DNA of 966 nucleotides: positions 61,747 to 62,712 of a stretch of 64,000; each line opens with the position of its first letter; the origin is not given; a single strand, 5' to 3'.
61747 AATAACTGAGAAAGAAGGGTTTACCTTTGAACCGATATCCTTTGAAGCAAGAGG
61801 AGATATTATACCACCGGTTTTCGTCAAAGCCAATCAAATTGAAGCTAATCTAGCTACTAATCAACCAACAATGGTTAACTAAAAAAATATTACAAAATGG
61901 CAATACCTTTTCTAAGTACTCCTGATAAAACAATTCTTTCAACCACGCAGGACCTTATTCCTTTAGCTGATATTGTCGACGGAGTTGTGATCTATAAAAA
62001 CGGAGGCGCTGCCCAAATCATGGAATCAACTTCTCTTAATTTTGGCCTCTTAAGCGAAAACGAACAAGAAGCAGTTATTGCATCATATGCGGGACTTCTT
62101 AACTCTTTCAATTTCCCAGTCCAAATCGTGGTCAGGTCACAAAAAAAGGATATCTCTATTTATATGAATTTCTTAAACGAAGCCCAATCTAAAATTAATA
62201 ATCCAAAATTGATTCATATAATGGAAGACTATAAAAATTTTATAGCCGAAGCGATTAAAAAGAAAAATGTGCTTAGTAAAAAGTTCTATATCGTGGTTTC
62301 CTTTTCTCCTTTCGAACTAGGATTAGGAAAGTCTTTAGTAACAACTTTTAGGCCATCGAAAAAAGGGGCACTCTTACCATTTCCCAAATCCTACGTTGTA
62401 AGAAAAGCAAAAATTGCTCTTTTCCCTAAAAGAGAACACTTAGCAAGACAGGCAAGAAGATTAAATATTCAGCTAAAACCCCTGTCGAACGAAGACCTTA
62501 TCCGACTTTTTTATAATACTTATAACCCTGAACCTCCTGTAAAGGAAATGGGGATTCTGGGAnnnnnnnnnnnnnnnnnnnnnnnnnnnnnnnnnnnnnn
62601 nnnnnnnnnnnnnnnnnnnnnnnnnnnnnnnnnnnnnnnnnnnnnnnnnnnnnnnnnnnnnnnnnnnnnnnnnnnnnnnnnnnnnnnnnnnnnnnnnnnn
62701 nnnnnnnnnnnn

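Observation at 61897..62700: VirB4 ATPase split by a single in-frame TAA followed by three consecutive hairpins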

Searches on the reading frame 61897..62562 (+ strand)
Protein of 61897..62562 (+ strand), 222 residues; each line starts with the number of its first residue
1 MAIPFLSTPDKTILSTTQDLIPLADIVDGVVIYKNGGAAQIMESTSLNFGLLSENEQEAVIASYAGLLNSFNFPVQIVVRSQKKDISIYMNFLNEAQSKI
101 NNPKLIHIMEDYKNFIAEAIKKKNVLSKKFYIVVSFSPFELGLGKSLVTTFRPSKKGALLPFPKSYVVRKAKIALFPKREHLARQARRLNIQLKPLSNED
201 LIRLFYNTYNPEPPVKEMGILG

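Call 4: search_protein_families(library=pfam, proteins=[window:61897-62562:+], max_evalue=0.1)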
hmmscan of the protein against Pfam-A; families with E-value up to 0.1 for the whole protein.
window:61897-62562:+ (222 aa): 1 family
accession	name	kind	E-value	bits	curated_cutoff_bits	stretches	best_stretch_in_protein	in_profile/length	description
PF09522.15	RE_R_Pab1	-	0.013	16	25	1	86-161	9-85/119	R.Pab1 restriction endonuclease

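Call 5: find_homologous_proteins(query=window:61897-62562:+)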
Query window:61897-62562:+ (222 aa): 1051 proteins with E <= 0.001 among 1316 candidates; the best 120 are listed.
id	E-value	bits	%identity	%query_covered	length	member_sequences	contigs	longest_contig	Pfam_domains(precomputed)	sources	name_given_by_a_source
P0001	3.9e-138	476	100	100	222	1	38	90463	PF26593.2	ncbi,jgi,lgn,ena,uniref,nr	ncbi:hypothetical protein A2962_01640 [Candidatus Woesebacteria bacterium RIFCSPLOWO2_01_FULL_39_61]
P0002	9.1e-133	458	95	100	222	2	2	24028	PF26593.2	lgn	-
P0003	5.4e-125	433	90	100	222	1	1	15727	PF26593.2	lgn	-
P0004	2.4e-107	375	79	100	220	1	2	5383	PF26593.2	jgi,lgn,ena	jgi:hypothetical protein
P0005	8.2e-107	373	78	100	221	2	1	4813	PF26593.2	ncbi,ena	-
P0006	4.0e-106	371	78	100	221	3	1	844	PF26593.2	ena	-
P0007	2.3e-105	369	77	100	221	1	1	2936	PF26593.2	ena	-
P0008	7.0e-105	367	77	99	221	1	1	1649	PF26593.2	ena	-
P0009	1.5e-104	366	78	100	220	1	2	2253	PF26593.2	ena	-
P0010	3.4e-104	365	75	100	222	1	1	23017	-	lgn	-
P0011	7.7e-103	360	74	100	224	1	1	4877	PF26593.2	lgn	-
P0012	1.4e-102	360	76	99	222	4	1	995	-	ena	-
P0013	2.4e-102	359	77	98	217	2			PF26593.2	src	-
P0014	4.9e-102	358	73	100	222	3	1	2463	PF26593.2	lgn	-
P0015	6.8e-102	357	73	100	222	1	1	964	PF26593.2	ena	-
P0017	9.9e-102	357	74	100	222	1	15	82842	PF26593.2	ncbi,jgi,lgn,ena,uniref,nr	ncbi:hypothetical protein A2714_03815 [Candidatus Woesebacteria bacterium RIFCSPHIGHO2_01_FULL_38_9]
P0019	2.3e-101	356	74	100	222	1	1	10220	PF26593.2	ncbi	-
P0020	2.3e-101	356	75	98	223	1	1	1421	PF26593.2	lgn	-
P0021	5.4e-101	354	76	98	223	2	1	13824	PF26593.2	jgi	jgi:hypothetical protein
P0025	4.6e-100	351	76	98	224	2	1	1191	PF26593.2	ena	-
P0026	9.4e-100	350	74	98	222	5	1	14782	PF26593.2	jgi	-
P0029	3.2e-99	349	74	100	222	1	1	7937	PF26593.2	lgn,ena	-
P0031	3.4e-99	349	74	98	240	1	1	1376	PF26593.2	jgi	jgi:hypothetical protein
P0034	6.5e-99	348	74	98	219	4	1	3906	PF26593.2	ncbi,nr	ncbi:hypothetical protein KKB40_04435 [Patescibacteria group bacterium]|nr:hypothetical protein [Pat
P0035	7.5e-99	347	75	98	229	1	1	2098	PF26593.2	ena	-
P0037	1.3e-98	347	74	98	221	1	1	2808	PF26593.2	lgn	-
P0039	1.6e-98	346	72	100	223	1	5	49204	PF26593.2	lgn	-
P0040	2.6e-98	346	74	97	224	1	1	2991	PF26593.2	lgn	-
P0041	2.7e-98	346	72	100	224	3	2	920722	PF26593.2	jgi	jgi:hypothetical protein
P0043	4.5e-98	345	74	100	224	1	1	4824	PF26593.2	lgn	-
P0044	5.1e-98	345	73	98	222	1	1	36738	PF26593.2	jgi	-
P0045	7.8e-98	344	76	98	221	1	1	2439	PF26593.2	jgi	-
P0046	9.4e-98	344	73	98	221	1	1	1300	PF26593.2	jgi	-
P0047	1.1e-97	344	75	98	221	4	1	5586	PF26593.2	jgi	jgi:hypothetical protein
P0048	1.3e-97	343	74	98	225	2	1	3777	PF26593.2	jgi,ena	-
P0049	1.8e-97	343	73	99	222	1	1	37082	PF26593.2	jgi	jgi:hypothetical protein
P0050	2.1e-97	343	73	98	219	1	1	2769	PF26593.2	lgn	-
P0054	3.6e-97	342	73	98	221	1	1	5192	PF26593.2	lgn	-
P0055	4.7e-97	342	70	99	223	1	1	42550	PF26593.2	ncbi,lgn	-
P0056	4.8e-97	342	73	98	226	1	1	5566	PF26593.2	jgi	-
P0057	6.5e-97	341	71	99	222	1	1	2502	PF26593.2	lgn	-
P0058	6.8e-97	341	72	100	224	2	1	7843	PF26593.2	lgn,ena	-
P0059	7.6e-97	341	72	99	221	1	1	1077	PF26593.2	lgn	-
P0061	8.4e-97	341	69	100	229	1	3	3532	PF26593.2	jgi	jgi:hypothetical protein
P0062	1.1e-96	340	70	100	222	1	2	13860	PF26593.2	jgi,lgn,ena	-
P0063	1.8e-96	340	73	98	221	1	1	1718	PF26593.2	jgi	jgi:hypothetical protein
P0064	1.8e-96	340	71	98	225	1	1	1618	PF26593.2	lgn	-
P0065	3.3e-96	339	72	98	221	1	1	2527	PF26593.2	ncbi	-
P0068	7.3e-96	338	71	98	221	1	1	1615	PF26593.2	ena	-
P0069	8.0e-96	338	70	98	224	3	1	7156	PF26593.2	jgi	-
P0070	9.6e-96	337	71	98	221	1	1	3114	PF26593.2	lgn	-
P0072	1.4e-95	337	70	100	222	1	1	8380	PF26593.2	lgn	-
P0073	1.8e-95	336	71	98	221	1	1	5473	PF26593.2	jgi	jgi:hypothetical protein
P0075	1.9e-95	336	71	98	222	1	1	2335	PF26593.2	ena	-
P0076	1.9e-95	336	71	98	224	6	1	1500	PF26593.2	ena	-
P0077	2.4e-95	336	70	100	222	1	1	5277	PF26593.2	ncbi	-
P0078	2.4e-95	336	72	100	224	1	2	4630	PF26593.2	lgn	-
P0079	2.5e-95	336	70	97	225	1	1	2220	PF26593.2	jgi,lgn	-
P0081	3.6e-95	335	70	100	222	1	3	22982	PF26593.2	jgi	jgi:hypothetical protein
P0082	3.8e-95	335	70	98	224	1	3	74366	PF26593.2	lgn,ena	-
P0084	5.0e-95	335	69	98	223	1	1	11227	PF26593.2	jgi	jgi:hypothetical protein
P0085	5.1e-95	335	69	99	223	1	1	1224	PF26593.2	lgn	-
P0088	7.4e-95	334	70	98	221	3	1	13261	PF26593.2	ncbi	-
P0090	9.4e-95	334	70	100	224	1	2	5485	PF26593.2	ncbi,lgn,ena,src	-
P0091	1.0e-94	334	71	97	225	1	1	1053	PF26593.2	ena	-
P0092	1.0e-94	334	72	97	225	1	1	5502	PF26593.2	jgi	jgi:hypothetical protein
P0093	1.1e-94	334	71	97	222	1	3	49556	PF26593.2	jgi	jgi:hypothetical protein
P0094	1.2e-94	334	70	100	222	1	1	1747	PF26593.2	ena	-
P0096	1.6e-94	333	71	98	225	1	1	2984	PF26593.2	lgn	-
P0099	2.8e-94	333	71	98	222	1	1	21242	PF26593.2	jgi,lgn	-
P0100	3.8e-94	332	68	100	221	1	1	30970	PF26593.2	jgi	jgi:hypothetical protein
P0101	4.0e-94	332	71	99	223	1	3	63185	PF26593.2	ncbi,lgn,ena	-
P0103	8.1e-94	331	68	100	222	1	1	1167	PF26593.2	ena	-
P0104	9.2e-94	331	71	98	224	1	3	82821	PF26593.2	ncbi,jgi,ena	-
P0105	9.3e-94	331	69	98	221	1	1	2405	PF26593.2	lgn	-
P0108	1.9e-93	330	70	98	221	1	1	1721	PF26593.2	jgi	jgi:hypothetical protein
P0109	1.9e-93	330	69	98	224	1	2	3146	PF26593.2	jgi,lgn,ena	-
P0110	2.0e-93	330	70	99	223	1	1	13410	PF26593.2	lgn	-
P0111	2.2e-93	330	68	97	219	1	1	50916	PF26593.2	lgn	-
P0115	4.7e-93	329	71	98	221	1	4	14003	PF26593.2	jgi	jgi:hypothetical protein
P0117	5.5e-93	328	70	100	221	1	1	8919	PF26593.2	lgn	-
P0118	7.3e-93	328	70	98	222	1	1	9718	PF26593.2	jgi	jgi:hypothetical protein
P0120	8.1e-93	328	69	99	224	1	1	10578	PF26593.2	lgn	-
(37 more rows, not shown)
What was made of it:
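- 61897..62565 (+): ORF1: a standalone TrsD-like / TraC-like-domain protein of 222 aa, homologous to the N-terminal part of monoderm-type VirB4. Woesebacteria hypothetical protein A2962_01640; all 120 best homologues are 217-240 aa (call 5).
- On TrsD-like / TraC-like-domain protein (PF26593; NCBIfam NF041427 TrsD/TraD): Homologues are 217-240 aa (call 5).
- All 120 best homologues of ORF1 are 217-240 aa (call 5).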

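Call 6: search_protein_families(library=ncbifam, proteins=[window:61897-62562:+], max_evalue=0.1)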
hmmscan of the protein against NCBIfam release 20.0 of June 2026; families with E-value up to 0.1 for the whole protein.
window:61897-62562:+ (222 aa): 3 families
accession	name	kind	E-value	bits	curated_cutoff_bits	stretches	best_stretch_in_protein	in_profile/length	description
NF045975.1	VirB4_plasma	equivalog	4.4e-09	34.6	590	1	5-134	87-233/894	Mbov_0397 family ICE element conjugal transfer ATPase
NF045971.1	conju_CD1110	equivalog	3.3e-06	25.7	325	1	18-136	2-121/752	VirB4-like conjugal transfer ATPase, CD1110 family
NF041427.1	TrsD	subfamily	0.00017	21.5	200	1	16-135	14-143/201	TrsD/TraD family conjugative transfer protein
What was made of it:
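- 61897..62565 (+): NCBIfam matches to the N-terminal positions of two VirB4 families and to TrsD/TraD (call 6).
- On TrsD-like / TraC-like-domain protein (PF26593; NCBIfam NF041427 TrsD/TraD): NCBIfam matches to N-terminal positions of conju_CD1110 (E = 3.3e-6) and VirB4_plasma (E = 4.4e-9) (call 6). NF041427 scores 21.5 bits against a cut-off of 200 (call 6).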

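Call 13: find_related_loci(query=A1, collection=genome_contigs, flank=4000)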
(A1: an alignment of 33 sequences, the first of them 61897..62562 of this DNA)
Query A1 (222 aa) in genome_contigs; peptide patterns used: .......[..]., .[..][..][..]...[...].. (x = any residue, [..] = any of these).
70 stretches matched a pattern; 17 encode a relative of the query (tblastn E <= 1e-3); 17 distinct loci.
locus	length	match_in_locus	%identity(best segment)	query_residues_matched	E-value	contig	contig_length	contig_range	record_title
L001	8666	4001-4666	74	1-222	2e-110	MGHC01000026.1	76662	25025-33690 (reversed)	MAG: Candidatus Woesebacteria bacterium RIFCSPLOWO2_01_FULL_39_10 rifcsplowo2_01_scaffold_517, whole genome shotgun sequ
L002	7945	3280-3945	76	1-222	2e-110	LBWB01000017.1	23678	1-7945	MAG: Candidatus Woesebacteria bacterium GW2011_GWB1_39_12 UT24_C0017, whole genome shotgun sequence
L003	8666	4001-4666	75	1-222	2e-109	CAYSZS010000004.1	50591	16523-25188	MAG TPA_asm: uncultured Gammaproteobacteria bacterium isolate SRP050083_co1_18 genome assembly, contig: NODE_170_length_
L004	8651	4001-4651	74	1-217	5e-108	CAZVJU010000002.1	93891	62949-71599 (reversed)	MAG TPA_asm: uncultured Gammaproteobacteria bacterium isolate SRP050083_co3_9 genome assembly, contig: NODE_85_length_93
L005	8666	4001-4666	73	1-222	5e-107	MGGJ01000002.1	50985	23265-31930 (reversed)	MAG: Candidatus Woesebacteria bacterium RIFCSPHIGHO2_01_FULL_39_32 rifcsphigho2_01_scaffold_1085, whole genome shotgun s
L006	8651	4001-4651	71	1-217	3e-105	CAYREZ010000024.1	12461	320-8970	MAG TPA_asm: uncultured Gammaproteobacteria bacterium isolate SRP050083_co1_461 genome assembly, contig: NODE_2285_lengt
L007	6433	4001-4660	76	1-221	5e-104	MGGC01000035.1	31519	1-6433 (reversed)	MAG: Candidatus Woesebacteria bacterium RIFCSPHIGHO2_01_FULL_38_10 rifcsphigho2_01_scaffold_5639, whole genome shotgun s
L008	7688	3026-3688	71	1-222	8e-104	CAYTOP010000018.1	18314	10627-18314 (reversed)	MAG TPA_asm: uncultured Gammaproteobacteria bacterium isolate SRP050083_co1_427 genome assembly, contig: NODE_1220_lengt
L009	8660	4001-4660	70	1-219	2e-101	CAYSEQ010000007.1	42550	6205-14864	MAG TPA_asm: uncultured Gammaproteobacteria bacterium isolate binchicken_co30_31 genome assembly, contig: NODE_837_lengt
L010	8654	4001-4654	71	1-217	2e-100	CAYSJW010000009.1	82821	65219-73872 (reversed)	MAG TPA_asm: uncultured Gammaproteobacteria bacterium isolate SRP231805_co4_34 genome assembly, contig: k141_195038, who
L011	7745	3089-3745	69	1-216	3e-98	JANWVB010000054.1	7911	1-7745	MAG: Patescibacteria group bacterium isolate SKYG105 NODE_54_length_7911_cov_3.196196, whole genome shotgun sequence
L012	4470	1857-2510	65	3-220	6e-93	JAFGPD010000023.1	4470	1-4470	MAG: Candidatus Woesebacteria bacterium isolate Zod_Metabat.670 k87_3641466, whole genome shotgun sequence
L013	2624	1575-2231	60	1-220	2e-91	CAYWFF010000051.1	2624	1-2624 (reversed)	MAG TPA_asm: uncultured Gammaproteobacteria bacterium isolate SRP193661_co1_213 genome assembly, contig: NODE_42964_leng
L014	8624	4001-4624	56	3-212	9e-78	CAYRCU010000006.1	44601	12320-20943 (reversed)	MAG TPA_asm: uncultured Gammaproteobacteria bacterium isolate SRP338002_co1_166 genome assembly, contig: NODE_767_length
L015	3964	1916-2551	55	3-217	2e-77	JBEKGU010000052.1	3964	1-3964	MAG: Candidatus Microgenomates bacterium isolate SPRUCE 260 SPRUCE_260_52, whole genome shotgun sequence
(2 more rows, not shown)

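Call 16: find_encoding_contigs(protein=P0002, flank=4000, max_places=4)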
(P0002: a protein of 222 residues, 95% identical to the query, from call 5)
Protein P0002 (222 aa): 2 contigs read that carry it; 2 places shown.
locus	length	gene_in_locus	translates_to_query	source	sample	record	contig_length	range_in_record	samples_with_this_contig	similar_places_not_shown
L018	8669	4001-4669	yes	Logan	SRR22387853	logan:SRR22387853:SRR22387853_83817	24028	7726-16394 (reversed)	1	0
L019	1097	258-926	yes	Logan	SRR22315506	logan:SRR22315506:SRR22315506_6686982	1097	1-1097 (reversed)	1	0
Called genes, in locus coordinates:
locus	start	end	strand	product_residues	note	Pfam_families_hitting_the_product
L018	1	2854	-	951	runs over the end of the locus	-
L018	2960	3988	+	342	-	PF12666:PrgI (weak)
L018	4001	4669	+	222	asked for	PF26593:TraC-like (weak)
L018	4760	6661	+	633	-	PF01935:DUF87, PF12846:AAA_10 (weak), PF19044:P-loop_TraG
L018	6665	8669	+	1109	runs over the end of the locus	-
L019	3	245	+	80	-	?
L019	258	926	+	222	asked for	PF26593:TraC-like (weak)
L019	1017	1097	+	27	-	?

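Call 17: find_encoding_contigs(protein=P0003, flank=4000, max_places=4)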
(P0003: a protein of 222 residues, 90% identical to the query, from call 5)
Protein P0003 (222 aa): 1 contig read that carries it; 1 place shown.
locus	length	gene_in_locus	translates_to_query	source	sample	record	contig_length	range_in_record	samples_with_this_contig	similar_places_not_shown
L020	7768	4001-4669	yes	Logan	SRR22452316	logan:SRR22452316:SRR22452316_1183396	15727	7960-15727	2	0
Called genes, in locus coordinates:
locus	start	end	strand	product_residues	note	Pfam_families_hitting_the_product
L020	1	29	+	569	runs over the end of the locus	-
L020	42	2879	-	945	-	-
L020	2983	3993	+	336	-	-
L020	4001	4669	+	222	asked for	PF26593:TraC-like (weak)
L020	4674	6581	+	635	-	PF01935:DUF87, PF12846:AAA_10 (weak), PF19044:P-loop_TraG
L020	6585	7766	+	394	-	?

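Call 20: search_protein_representatives(protein=window:61897-62562:+)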
Query: 222 residues. Proteins with E-value up to 0.001 (for the whole library): 1854; up to 1e-10: 716; up to 1e-30: 164. The best 150 are listed.
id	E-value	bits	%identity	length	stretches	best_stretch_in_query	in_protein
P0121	7.1e-93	326.3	89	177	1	1-178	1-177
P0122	3.0e-74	265.5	58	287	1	3-216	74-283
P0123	3.0e-63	229.6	49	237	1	3-217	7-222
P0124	3.4e-54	200.0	50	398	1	12-212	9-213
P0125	7.0e-53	195.7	46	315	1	12-213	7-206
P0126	1.0e-52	195.2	48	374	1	10-213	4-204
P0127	3.2e-52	193.5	46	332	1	13-212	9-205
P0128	1.2e-51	191.7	45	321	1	13-213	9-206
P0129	3.8e-51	190.0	47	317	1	15-217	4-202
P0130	8.2e-50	185.7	51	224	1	42-212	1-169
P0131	1.2e-47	178.6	44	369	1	13-213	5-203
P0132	1.4e-47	178.4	45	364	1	12-212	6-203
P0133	1.8e-47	178.0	46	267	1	13-197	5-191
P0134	2.2e-47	177.7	47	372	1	11-213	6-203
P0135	4.5e-47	176.7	45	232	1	13-212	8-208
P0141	1.5e-45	171.7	43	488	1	12-212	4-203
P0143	4.5e-45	170.2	42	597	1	10-213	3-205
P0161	3.2e-42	160.9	40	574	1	13-213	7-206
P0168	3.8e-41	157.4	42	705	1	13-213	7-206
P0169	3.9e-41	157.3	43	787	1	11-210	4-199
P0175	1.5e-40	155.4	39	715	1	10-213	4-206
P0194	3.7e-39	150.9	40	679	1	14-213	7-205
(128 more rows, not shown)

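Call 21: search_protein_families(library=pfam, proteins=[P0169, P0168, P0175, P0194, P0143, P0161, P0141, P0124, P0125, P0122], max_evalue=0.01)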
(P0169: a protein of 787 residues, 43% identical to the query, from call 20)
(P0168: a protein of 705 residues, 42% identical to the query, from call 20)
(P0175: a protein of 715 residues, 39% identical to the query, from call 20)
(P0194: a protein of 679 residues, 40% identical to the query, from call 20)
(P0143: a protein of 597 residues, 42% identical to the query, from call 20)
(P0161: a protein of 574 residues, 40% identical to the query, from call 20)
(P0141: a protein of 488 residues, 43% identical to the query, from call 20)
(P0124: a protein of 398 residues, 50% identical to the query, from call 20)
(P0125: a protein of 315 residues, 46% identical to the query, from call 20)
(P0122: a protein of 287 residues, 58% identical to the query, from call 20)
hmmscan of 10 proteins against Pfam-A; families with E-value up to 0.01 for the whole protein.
P0169 (787 aa): 4 families
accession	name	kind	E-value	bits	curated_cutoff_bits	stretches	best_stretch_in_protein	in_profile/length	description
PF19044.6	P-loop_TraG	-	2.3e-31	109.3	25.8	1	427-732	27-345/413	TraG P-loop domain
PF12846.13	AAA_10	-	8.2e-12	45.3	27.5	2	429-474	21-66/362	AAA-like domain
PF01935.23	DUF87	-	1.1e-09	39.2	23.2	1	434-497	28-93/220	Helicase HerA, central domain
PF11130.14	TraC_F_IV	-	0.00061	19.4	28.1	1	150-351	125-349/375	TraC protein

P0168 (705 aa): 0 families

P0175 (715 aa): 0 families

P0194 (679 aa): 0 families

P0143 (597 aa): 0 families

P0161 (574 aa): 0 families

P0141 (488 aa): 0 families

P0124 (398 aa): 0 families

P0125 (315 aa): 1 family
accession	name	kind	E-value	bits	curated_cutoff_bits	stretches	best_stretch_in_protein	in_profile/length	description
PF14163.11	SieB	-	0.0069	16.4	26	0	45-119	23-94/147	Super-infection exclusion protein B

P0122 (287 aa): 0 families

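Call 27: find_encoding_contigs(protein=P0001, flank=3000, max_places=10)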
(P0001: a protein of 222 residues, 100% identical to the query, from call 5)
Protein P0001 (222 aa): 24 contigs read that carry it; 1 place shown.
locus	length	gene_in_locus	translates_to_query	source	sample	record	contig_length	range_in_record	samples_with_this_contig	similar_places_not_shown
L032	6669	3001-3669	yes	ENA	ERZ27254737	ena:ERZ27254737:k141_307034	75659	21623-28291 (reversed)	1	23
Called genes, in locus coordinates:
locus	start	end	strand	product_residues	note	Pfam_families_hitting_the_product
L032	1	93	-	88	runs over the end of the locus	PF07927:HicA_toxin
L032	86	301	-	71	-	-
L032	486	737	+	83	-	-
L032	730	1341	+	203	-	PF08843:AbiEii (faint)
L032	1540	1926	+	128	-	PF05635:23S_rRNA_IVP, PF22296:bAvd (weak)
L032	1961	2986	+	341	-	PF12666:PrgI (weak)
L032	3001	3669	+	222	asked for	PF26593:TraC-like (weak)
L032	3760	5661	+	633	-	PF01935:DUF87, PF12846:AAA_10 (faint), PF19044:P-loop_TraG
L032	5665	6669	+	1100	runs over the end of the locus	-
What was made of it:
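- Gene callers on independent contigs give 222 aa followed by 633-635 aa (calls 16, 17, 27).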

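Call 30: list_cluster_members(proteins=[P0169, P0123, P0143])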
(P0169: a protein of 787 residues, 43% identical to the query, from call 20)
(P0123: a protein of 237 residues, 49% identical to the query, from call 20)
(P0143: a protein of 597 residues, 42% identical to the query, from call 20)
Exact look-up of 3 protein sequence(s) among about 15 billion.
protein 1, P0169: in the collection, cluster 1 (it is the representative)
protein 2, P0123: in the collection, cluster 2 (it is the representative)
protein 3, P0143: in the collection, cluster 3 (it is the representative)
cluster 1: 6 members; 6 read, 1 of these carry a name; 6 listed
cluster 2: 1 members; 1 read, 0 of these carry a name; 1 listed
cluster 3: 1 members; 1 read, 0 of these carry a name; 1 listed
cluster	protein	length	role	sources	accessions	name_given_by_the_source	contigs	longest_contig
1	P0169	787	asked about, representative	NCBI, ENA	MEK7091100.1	MAG: DUF87 domain-containing protein [Patescibacteria group bacterium]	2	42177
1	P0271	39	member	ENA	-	-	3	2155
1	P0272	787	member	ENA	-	-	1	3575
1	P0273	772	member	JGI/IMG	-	-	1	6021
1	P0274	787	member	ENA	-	-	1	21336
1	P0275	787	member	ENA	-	-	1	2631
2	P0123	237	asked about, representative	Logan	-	-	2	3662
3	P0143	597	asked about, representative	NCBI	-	-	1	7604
